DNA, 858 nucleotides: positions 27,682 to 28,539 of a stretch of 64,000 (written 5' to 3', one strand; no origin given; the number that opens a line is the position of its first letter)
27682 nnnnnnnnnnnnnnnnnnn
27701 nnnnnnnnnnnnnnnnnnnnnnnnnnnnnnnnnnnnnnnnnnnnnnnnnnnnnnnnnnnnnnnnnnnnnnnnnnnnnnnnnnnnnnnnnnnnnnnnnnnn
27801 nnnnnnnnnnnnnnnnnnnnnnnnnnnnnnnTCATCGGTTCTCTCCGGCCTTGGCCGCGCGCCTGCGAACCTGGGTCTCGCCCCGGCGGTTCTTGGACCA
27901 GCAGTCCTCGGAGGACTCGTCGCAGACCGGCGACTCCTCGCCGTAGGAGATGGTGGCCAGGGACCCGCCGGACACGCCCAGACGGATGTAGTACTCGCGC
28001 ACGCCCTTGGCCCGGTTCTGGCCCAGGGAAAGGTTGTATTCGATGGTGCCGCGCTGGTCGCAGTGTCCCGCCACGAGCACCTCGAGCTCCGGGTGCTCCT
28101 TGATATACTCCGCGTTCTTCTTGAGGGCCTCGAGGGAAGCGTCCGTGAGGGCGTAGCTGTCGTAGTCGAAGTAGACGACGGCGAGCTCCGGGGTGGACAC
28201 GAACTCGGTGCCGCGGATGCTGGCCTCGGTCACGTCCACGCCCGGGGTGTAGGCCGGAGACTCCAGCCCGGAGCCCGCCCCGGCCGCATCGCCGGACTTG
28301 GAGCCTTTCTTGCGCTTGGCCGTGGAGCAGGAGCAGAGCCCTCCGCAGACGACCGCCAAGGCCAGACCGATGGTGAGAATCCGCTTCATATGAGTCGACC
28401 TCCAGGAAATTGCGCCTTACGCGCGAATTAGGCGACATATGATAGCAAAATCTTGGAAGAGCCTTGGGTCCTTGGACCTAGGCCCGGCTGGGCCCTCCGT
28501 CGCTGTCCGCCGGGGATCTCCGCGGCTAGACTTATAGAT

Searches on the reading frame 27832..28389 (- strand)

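Call 12: search_protein_families(library=pfam, proteins=[window:27832-28389:-], max_evalue=0.001)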
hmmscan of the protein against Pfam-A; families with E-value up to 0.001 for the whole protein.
window:27832-28389:- (185 aa): 1 family
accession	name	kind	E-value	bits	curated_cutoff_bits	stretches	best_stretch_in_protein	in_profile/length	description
PF00691.25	OmpA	-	1.4e-19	70.7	27.2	1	73-167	1-97/98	OmpA family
